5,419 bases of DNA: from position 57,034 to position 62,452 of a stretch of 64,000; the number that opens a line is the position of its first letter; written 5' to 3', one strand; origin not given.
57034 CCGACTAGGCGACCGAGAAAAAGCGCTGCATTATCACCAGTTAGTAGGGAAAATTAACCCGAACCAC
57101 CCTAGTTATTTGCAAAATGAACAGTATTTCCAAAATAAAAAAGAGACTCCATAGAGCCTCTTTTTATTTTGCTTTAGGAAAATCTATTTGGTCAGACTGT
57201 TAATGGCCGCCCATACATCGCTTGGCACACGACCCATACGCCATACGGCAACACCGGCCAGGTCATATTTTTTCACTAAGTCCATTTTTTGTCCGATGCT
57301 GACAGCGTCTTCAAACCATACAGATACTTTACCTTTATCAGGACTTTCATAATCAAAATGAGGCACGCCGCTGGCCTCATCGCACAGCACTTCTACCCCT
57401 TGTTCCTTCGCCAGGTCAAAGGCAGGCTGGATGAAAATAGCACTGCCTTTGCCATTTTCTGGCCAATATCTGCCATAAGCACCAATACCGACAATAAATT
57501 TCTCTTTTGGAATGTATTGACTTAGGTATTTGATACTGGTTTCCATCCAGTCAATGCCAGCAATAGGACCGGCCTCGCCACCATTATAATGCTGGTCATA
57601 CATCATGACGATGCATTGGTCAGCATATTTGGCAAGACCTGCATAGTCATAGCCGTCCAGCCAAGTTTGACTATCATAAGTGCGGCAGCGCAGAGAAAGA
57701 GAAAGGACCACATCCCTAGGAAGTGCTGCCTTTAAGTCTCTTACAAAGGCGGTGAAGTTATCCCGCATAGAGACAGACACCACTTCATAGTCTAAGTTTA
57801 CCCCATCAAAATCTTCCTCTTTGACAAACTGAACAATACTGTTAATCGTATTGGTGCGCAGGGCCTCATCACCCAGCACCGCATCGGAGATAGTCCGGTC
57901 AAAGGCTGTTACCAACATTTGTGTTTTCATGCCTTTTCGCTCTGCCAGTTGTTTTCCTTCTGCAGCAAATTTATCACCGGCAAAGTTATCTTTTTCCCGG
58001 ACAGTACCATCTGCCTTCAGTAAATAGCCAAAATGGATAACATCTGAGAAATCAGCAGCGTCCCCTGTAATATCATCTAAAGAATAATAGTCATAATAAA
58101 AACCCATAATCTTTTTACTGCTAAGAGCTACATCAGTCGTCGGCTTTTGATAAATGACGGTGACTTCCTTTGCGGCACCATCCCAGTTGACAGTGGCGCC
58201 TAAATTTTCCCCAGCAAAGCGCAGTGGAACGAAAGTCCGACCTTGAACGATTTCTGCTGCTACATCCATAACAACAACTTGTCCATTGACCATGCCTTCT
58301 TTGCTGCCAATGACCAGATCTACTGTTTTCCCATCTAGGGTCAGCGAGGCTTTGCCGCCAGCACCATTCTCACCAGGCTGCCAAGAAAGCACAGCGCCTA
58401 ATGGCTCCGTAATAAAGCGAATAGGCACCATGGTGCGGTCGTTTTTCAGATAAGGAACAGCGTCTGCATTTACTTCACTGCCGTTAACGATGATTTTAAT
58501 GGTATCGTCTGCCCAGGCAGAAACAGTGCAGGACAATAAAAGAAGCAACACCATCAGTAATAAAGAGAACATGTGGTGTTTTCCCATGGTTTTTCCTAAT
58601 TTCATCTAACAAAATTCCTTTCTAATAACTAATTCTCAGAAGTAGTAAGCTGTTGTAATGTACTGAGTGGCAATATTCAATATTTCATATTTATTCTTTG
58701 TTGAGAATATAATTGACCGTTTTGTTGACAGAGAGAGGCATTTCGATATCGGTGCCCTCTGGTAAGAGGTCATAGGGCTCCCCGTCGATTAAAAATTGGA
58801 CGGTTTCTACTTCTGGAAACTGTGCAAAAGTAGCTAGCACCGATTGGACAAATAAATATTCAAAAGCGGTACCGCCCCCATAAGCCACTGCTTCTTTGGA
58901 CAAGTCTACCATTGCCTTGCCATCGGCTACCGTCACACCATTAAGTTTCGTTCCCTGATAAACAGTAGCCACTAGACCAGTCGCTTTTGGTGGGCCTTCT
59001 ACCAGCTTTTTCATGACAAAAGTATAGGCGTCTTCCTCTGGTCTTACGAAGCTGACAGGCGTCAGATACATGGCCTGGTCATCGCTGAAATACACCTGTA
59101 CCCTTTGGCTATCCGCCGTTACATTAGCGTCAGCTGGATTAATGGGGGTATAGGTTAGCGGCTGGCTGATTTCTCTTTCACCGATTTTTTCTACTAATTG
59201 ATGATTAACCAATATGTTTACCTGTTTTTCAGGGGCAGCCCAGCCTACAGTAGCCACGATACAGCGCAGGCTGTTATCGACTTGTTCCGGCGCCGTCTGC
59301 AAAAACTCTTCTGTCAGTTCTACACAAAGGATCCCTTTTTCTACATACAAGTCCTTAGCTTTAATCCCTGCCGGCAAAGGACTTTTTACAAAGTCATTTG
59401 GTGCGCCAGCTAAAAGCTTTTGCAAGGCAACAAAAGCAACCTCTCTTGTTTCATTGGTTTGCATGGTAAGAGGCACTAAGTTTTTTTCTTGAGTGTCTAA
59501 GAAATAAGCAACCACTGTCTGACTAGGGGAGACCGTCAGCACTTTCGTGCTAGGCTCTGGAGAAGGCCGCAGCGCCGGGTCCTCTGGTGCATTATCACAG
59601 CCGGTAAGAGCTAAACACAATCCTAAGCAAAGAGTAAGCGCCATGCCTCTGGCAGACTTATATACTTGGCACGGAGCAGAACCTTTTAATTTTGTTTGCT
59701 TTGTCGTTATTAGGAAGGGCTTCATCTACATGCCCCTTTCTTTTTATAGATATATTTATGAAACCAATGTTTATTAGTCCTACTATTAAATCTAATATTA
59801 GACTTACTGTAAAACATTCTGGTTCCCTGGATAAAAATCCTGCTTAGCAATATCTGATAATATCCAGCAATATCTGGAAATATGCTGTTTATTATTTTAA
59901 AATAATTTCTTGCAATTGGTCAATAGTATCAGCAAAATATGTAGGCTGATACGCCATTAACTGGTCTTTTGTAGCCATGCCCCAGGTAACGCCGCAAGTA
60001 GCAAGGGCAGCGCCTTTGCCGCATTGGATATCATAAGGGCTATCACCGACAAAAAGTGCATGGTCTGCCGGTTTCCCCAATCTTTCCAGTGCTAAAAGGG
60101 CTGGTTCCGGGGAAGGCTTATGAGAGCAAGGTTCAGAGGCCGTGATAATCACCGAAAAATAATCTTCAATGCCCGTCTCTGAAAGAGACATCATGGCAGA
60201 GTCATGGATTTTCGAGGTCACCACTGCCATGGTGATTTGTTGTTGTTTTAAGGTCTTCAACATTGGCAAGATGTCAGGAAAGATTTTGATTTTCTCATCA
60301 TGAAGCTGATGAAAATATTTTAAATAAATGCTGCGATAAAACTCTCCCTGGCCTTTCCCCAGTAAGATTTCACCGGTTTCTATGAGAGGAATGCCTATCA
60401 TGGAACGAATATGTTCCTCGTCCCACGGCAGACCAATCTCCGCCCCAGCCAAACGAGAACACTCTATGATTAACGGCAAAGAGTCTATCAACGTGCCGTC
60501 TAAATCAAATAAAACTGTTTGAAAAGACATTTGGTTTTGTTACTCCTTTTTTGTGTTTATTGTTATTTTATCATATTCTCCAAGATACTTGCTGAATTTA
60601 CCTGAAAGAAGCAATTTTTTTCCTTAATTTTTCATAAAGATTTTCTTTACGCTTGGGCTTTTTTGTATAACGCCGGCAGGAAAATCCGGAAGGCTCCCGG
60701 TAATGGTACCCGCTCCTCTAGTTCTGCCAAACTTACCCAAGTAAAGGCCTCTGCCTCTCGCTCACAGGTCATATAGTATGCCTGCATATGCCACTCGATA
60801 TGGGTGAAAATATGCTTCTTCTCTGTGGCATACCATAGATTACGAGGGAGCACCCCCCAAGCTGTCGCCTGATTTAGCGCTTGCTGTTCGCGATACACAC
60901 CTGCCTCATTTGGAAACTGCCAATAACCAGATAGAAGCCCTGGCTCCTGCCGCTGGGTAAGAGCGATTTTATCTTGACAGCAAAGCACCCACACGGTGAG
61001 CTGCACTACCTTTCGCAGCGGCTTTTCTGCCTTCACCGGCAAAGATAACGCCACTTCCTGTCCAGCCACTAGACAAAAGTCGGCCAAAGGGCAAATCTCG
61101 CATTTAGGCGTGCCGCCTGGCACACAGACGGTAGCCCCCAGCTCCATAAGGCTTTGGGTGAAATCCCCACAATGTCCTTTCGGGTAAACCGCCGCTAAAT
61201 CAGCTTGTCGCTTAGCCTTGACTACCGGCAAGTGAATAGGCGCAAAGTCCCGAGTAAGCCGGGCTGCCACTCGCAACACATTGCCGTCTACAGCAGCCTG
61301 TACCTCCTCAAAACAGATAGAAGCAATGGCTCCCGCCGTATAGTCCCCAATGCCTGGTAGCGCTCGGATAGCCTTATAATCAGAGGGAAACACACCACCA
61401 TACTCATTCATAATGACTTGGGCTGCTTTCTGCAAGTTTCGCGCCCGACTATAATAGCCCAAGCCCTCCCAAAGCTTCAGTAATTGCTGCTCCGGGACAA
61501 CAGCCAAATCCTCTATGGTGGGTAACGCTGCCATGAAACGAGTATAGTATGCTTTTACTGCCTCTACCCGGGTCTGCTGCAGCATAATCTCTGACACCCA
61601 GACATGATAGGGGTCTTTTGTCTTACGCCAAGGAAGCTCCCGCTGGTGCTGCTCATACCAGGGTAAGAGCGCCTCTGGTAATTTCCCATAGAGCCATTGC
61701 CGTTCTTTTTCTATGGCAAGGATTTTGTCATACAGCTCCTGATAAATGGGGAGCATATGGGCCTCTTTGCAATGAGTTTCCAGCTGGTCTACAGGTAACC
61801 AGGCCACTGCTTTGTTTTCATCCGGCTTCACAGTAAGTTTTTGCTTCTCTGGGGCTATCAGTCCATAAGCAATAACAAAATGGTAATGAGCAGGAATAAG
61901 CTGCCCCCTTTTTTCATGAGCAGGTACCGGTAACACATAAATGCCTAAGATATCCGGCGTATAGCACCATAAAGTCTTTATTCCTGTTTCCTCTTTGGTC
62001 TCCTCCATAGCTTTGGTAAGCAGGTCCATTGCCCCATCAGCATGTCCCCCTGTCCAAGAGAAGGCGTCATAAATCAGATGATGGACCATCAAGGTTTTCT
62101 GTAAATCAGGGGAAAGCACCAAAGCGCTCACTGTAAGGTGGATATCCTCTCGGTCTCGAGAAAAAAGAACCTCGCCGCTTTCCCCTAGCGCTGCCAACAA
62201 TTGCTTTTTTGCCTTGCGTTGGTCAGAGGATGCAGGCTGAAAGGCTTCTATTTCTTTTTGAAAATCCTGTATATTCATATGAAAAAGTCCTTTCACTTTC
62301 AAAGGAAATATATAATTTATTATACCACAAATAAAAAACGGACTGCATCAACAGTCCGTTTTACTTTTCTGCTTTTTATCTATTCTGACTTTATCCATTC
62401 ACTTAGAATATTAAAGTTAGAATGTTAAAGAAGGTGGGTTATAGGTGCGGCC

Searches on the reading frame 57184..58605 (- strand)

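Call 43: search_protein_families(library=pfam, proteins=[window:57184-58605:-], max_evalue=0.00001)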
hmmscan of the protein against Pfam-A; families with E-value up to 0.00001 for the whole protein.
window:57184-58605:- (473 aa): 2 families
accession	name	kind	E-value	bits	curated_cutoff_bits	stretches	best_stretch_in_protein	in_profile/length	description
PF00704.34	Glyco_hydro_18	-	5e-33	115.5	29.6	1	169-458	4-315/317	Glycosyl hydrolases family 18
PF07833.16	Cu_amine_oxidN1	-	6.5e-33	113.4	24.2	1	40-149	2-107/108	Copper amine oxidase N-terminal domain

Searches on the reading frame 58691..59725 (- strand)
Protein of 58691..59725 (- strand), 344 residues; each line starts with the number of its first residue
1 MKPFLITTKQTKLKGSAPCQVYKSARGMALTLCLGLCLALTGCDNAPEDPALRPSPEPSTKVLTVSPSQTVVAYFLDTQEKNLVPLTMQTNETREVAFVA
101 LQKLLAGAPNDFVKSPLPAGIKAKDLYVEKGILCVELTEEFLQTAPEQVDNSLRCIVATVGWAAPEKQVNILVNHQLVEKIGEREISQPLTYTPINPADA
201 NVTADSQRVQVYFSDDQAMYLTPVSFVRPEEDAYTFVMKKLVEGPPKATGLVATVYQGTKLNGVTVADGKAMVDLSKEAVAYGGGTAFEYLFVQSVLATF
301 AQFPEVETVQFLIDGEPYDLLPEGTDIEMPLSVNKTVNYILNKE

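Call 43: search_protein_families(library=pfam, proteins=[window:58691-59725:-], max_evalue=0.00001)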
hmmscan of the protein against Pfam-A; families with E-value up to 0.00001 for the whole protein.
window:58691-59725:- (344 aa): 1 family
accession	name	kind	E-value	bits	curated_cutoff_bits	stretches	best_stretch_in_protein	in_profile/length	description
PF10646.14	Germane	-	4.4e-33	114.8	23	2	210-318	1-116/117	Sporulation and spore germination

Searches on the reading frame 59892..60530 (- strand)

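Call 43: search_protein_families(library=pfam, proteins=[window:59892-60530:-], max_evalue=0.00001)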
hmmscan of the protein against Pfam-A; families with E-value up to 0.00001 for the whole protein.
window:59892-60530:- (212 aa): 4 families
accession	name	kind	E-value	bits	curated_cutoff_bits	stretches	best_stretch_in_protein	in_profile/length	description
PF13419.12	HAD_2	-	6.2e-43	147.4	23.8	1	6-181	1-178/178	Haloacid dehalogenase-like hydrolase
PF00702.32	Hydrolase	-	3.2e-26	93.3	26.4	1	4-174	2-190/191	haloacid dehalogenase-like hydrolase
PF13242.12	Hydrolase_like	-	3.8e-10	40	22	1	137-205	3-74/75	HAD-hyrolase-like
PF12710.13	HAD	-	1.9e-09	38.7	27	1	6-171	1-188/189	haloacid dehalogenase-like hydrolase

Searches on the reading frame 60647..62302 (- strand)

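Call 43: search_protein_families(library=pfam, proteins=[window:60647-62302:-], max_evalue=0.00001)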
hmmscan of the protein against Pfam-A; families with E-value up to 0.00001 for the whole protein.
window:60647-62302:- (551 aa): 3 families
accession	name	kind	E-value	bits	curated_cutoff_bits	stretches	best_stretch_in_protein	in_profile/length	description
PF14815.12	NUDIX_4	-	7e-22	77.8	35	1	436-542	1-111/113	NUDIX domain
PF00730.31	HhH-GPD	-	2.8e-20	73.1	26.2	1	236-350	1-87/108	HhH-GPD superfamily base excision DNA repair protein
PF00293.34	NUDIX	-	3.2e-07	30.9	21.1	0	55-188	3-132/134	NUDIX domain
